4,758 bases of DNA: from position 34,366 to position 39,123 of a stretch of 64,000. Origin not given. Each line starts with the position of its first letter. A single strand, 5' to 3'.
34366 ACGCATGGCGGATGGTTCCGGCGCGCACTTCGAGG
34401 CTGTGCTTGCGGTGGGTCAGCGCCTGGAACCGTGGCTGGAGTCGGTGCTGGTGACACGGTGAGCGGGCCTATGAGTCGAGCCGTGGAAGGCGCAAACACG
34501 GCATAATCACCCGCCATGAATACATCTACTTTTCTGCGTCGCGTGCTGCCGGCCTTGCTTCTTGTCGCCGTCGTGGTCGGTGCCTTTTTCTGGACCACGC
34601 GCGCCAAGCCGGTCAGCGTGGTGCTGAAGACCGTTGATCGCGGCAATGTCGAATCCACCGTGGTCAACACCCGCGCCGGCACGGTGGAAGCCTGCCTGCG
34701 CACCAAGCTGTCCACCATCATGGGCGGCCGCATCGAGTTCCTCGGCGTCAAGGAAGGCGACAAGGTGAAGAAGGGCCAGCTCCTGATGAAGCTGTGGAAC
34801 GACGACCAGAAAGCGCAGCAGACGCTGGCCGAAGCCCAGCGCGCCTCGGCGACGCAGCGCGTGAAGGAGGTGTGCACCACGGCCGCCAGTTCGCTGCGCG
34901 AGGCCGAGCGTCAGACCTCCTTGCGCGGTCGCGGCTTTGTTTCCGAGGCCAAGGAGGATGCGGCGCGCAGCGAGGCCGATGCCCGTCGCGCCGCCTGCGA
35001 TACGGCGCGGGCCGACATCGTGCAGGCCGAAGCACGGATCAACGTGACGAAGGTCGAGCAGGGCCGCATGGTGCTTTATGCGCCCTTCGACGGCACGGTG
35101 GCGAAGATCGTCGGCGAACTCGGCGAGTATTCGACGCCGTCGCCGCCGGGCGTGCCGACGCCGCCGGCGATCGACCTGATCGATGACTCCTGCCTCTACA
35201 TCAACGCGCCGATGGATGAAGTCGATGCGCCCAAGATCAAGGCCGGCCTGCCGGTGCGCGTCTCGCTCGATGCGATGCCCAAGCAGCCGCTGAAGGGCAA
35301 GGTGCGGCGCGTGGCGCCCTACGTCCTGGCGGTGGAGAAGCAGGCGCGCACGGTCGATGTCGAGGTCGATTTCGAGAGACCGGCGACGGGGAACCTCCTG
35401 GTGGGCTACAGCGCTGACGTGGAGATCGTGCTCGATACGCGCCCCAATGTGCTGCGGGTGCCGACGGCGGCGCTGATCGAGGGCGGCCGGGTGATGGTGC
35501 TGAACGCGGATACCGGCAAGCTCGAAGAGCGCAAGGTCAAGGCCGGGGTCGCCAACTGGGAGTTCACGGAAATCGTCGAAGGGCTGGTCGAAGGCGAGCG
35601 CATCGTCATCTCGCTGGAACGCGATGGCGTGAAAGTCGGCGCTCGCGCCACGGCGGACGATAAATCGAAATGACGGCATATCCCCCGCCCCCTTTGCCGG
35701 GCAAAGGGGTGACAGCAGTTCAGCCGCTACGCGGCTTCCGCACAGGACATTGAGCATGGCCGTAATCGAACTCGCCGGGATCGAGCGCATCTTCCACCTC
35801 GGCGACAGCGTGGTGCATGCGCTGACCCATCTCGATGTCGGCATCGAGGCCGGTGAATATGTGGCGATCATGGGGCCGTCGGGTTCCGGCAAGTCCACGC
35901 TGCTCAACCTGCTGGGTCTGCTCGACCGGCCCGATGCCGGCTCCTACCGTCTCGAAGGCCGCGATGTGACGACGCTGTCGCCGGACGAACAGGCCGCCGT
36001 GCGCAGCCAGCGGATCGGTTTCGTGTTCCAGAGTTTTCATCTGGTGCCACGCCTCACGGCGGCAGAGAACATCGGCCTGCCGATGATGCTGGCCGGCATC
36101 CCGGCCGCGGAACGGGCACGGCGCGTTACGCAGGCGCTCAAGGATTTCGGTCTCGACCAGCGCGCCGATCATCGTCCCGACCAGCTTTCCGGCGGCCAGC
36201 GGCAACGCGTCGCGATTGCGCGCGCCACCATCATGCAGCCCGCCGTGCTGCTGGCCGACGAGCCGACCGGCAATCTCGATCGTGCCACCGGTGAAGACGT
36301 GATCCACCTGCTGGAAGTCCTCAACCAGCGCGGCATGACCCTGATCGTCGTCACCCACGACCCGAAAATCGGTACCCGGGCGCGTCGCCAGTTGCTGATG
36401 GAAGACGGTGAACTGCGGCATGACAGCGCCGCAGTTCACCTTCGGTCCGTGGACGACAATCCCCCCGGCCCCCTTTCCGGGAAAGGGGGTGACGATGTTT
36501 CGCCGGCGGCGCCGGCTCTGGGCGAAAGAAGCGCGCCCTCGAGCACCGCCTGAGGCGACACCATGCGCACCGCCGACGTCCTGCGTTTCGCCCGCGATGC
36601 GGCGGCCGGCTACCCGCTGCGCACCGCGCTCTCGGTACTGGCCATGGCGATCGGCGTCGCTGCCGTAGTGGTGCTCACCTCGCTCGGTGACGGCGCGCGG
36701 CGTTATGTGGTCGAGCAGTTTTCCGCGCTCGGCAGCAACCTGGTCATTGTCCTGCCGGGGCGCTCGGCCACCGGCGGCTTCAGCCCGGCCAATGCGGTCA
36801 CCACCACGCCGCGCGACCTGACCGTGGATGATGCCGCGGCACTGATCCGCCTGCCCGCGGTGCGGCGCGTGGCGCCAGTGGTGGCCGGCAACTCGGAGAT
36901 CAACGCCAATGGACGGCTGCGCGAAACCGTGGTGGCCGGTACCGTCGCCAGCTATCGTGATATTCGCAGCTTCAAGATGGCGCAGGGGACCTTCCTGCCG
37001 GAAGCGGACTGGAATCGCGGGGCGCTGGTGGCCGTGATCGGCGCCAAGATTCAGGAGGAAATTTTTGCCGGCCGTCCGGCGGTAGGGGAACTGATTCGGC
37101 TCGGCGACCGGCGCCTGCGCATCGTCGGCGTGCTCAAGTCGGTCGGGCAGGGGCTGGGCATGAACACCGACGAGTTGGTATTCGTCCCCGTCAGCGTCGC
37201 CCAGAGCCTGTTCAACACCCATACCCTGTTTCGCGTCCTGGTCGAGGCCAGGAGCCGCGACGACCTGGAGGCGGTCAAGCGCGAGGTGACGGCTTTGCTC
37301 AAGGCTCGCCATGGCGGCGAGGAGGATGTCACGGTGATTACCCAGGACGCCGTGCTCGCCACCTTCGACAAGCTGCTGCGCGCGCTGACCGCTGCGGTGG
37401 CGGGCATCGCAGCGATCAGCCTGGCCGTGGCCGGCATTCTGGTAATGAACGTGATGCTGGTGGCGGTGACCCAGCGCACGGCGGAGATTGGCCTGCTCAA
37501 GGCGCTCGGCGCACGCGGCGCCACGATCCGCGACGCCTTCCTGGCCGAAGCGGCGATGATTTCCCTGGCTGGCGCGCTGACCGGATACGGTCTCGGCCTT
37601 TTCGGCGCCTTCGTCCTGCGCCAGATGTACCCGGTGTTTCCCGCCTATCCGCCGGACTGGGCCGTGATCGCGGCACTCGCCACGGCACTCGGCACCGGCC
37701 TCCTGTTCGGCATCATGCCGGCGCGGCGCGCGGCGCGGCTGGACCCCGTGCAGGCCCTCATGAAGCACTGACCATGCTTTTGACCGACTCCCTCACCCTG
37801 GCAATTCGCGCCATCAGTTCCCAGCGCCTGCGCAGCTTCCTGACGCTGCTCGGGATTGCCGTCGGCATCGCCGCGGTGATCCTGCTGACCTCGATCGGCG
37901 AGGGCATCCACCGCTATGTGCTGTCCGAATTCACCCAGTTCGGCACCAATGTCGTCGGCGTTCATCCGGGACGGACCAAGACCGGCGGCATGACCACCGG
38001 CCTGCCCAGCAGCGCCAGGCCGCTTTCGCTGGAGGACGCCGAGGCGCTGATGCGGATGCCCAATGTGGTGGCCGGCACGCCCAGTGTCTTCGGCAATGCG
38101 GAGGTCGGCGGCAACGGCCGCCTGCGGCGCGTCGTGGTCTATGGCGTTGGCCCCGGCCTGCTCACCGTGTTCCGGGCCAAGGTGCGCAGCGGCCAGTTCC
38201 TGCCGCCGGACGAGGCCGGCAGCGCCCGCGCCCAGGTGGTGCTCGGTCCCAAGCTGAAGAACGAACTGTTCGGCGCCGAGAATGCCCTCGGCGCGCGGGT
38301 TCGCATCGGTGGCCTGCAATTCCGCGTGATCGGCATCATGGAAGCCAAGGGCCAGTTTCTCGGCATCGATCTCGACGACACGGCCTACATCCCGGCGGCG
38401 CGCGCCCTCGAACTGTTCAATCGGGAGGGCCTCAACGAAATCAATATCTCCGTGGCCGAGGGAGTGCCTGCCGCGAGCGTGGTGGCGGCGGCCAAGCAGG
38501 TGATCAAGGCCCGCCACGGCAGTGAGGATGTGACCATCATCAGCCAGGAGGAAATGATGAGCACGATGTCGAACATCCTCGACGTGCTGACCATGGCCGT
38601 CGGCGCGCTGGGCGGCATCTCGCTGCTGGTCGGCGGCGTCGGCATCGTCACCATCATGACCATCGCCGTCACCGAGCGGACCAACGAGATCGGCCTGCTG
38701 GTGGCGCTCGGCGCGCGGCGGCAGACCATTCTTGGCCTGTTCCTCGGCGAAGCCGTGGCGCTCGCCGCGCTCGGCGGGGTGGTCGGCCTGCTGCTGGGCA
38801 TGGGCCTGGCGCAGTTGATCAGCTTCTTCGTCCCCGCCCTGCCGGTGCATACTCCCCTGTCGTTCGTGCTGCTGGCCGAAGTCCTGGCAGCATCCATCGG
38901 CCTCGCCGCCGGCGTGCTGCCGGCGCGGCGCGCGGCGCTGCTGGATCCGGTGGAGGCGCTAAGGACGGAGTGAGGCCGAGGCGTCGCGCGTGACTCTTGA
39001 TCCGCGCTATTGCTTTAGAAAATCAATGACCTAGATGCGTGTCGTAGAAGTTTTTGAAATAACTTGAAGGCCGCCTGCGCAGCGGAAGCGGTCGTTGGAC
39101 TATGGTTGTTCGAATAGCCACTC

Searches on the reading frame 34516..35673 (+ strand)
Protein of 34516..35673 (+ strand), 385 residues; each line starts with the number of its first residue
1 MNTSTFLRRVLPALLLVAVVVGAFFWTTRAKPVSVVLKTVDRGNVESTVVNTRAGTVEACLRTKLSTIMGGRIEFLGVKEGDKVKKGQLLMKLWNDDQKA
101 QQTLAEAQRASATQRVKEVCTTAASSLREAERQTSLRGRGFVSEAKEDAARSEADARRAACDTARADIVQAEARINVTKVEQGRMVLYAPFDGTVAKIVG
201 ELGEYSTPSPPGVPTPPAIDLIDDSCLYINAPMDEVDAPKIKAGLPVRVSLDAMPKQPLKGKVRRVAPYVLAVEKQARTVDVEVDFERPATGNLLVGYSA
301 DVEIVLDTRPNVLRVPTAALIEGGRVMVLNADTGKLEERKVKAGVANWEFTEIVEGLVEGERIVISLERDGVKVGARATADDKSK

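Call 13: search_protein_families(library=ncbifam, proteins=[window:34516-35673:+], max_evalue=0.00001)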
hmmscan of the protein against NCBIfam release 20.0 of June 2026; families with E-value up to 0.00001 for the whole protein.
window:34516-35673:+ (385 aa): 15 families
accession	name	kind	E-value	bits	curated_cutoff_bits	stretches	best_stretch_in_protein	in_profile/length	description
TIGR01730.1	RND_mfp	subfamily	3.2e-49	167.6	94.9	1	49-366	11-308/322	efflux RND transporter periplasmic adaptor subunit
NF008606.0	PRK11578.1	equivalog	1.2e-29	103.6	342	1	8-369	9-366/371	macrolide transporter subunit MacA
TIGR00999.1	8a0102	subfamily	1.2e-20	73.8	319.3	1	81-365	1-264/271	CzcB/NccB family metal efflux transporter periplasmic adaptor subunit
TIGR02971.1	heterocyst_DevB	subfamily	8e-16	58.3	129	1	112-270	136-282/327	ABC exporter membrane fusion protein, DevB family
NF007785.0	PRK10476.1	equivalog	4e-15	55.5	376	1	109-272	116-290/347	multidrug transporter subunit MdtN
NF002939.0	PRK03598.1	equivalog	1.3e-13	50.9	393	1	104-283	121-297/332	secretion protein HlyD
TIGR00998.1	8a0101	subfamily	2.2e-12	46.6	390.8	1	120-266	155-281/334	EmrA/EmrK family multidrug efflux transporter periplasmic adaptor subunit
TIGR01843.1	type_I_hlyD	subfamily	6.1e-11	41.9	208.65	1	68-127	49-108/422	HlyD family type I secretion periplasmic adaptor subunit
NF007850.1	PRK10559.1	equivalog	2e-10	40.3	400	1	70-267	48-223/303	p-hydroxybenzoic acid efflux pump subunit AaeA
NF045680.1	DiMtlExpIhpB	equivalog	3.8e-08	32.7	450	1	187-364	140-307/326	divalent metal ion exporter adaptor subunit IhpB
NF000272.2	OqxA_adapt_sub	exception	2.9e-07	29.8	835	1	48-199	53-190/391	multidrug efflux RND transporter periplasmic adaptor subunit OqxA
NF008589.1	PRK11556.1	equivalog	3.5e-07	29.5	391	0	52-196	74-204/392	MdtA/MuxA family multidrug efflux RND transporter periplasmic adaptor subunit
NF038010.1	ABC_adapt_DarC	equivalog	1.5e-06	27.2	450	0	282-369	314-406/417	darobactin export ABC transporter periplasmic adaptor subunit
NF045904.1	RND-peri-MexE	equivalog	1.8e-06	27.1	714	1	54-196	55-183/390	multidrug efflux RND transporter periplasmic adaptor subunit MexE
NF007362.0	PRK09859.1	equivalog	5.5e-06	25.7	738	0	64-380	63-373/385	multidrug transporter subunit MdtE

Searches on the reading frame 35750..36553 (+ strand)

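Call 18: search_protein_families(library=ncbifam, proteins=[window:35750-36553:+], max_evalue=1e-30)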
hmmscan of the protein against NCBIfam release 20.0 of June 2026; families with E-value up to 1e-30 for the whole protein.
window:35750-36553:+ (267 aa): 58 families (the best 25 are shown)
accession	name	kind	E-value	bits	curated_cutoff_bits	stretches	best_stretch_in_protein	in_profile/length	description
NF007826.0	PRK10535.1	equivalog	2.1e-73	247.7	966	1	4-234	3-233/648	macrolide ABC transporter ATP-binding protein/permease MacB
NF038007.1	ABC_ATP_DarD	equivalog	2.3e-70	236.5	375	1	21-222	17-218/218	darobactin export ABC transporter ATP-binding protein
TIGR02211.1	LolD_lipo_ex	equivalog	6.6e-65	218.7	307.75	1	6-223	2-220/221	lipoprotein-releasing ABC transporter ATP-binding protein LolD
NF008639.0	PRK11629.1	equivalog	2.7e-61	207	360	1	20-226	21-228/234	lipoprotein-releasing ABC transporter ATP-binding protein LolD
TIGR02673.1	FtsE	equivalog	3e-61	206.8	264.85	1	20-220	13-213/214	cell division ATP-binding protein FtsE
NF007879.0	PRK10584.1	equivalog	1.8e-60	204.5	336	1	5-225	6-227/228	putative ABC transporter ATP-binding protein YbbA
TIGR03608.1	L_ocin_972_ABC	subfamily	9.3e-57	191.8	254.85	1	23-214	12-203/206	putative bacteriocin export ABC transporter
TIGR02982.1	heterocyst_DevA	subfamily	1.9e-55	187.9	295.8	1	5-222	1-219/220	ABC exporter ATP-binding subunit, DevA family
NF007027.0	PRK09493.1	equivalog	7e-47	159.8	379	1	22-231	14-223/240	glutamine ABC transporter ATP-binding protein GlnQ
TIGR02314.1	ABC_MetN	equivalog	1.7e-46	158.8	499.7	1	6-221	2-218/343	methionine ABC transporter ATP-binding protein MetN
TIGR01187.1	potA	subfamily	1.9e-46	158.6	355.6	1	40-226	1-183/325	polyamine ABC transporter ATP-binding protein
NF006987.0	PRK09452.1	equivalog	6.3e-46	156.8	482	1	3-227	15-231/378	spermidine/putrescine ABC transporter ATP-binding protein PotA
TIGR00968.1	3a0106s01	subfamily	2.3e-45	155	342.75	1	22-227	13-214/237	sulfate ABC transporter ATP-binding protein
NF040933.2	ABC_arch_GlcV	equivalog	3.8e-45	154.3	450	1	6-221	3-219/357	glucose ABC transporter ATP-binding protein GlcV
TIGR03265.1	PhnT2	equivalog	4.4e-45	154.4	457.7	1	21-221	16-212/353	putative 2-aminoethylphosphonate ABC transporter ATP-binding protein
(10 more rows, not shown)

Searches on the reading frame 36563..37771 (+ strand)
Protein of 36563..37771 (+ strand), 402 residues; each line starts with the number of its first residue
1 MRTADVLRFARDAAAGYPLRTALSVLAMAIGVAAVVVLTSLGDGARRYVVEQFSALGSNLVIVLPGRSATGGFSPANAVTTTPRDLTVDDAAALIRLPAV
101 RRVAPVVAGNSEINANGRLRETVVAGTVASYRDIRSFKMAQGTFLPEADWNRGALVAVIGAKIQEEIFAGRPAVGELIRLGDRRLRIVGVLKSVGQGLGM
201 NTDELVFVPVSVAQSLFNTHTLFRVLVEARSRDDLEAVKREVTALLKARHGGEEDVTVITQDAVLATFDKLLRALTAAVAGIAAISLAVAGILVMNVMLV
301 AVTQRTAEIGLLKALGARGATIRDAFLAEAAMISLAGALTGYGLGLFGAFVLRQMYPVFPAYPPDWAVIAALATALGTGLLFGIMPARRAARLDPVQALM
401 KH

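Call 18: search_protein_families(library=ncbifam, proteins=[window:36563-37771:+], max_evalue=1e-30)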
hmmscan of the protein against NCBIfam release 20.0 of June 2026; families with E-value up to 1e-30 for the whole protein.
window:36563-37771:+ (402 aa): 1 family
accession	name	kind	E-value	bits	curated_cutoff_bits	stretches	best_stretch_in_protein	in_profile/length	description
NF007826.0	PRK10535.1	equivalog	2.9e-58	197.7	966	1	5-401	256-647/648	macrolide ABC transporter ATP-binding protein/permease MacB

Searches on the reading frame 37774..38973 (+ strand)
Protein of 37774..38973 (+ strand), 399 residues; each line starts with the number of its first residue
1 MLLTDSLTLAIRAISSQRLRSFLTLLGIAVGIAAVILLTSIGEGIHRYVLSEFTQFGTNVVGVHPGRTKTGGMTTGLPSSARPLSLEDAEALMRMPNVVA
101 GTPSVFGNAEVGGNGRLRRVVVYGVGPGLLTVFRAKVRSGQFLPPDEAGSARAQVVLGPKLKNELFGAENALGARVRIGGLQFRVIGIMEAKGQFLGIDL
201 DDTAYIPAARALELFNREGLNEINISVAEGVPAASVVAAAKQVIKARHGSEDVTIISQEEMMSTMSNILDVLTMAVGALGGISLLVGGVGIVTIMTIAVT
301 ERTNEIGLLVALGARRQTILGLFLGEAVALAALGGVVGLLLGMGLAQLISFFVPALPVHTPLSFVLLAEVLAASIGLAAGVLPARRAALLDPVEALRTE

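Call 18: search_protein_families(library=ncbifam, proteins=[window:37774-38973:+], max_evalue=1e-30)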
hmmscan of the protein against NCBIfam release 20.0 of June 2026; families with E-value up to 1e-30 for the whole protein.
window:37774-38973:+ (399 aa): 2 families
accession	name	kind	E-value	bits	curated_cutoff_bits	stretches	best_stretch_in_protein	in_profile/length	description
NF007826.0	PRK10535.1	equivalog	1.7e-60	205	966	1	4-399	255-648/648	macrolide ABC transporter ATP-binding protein/permease MacB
TIGR03434.1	ADOP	subfamily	3.3e-38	131.3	622.3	1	118-399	525-803/803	ADOP family duplicated permease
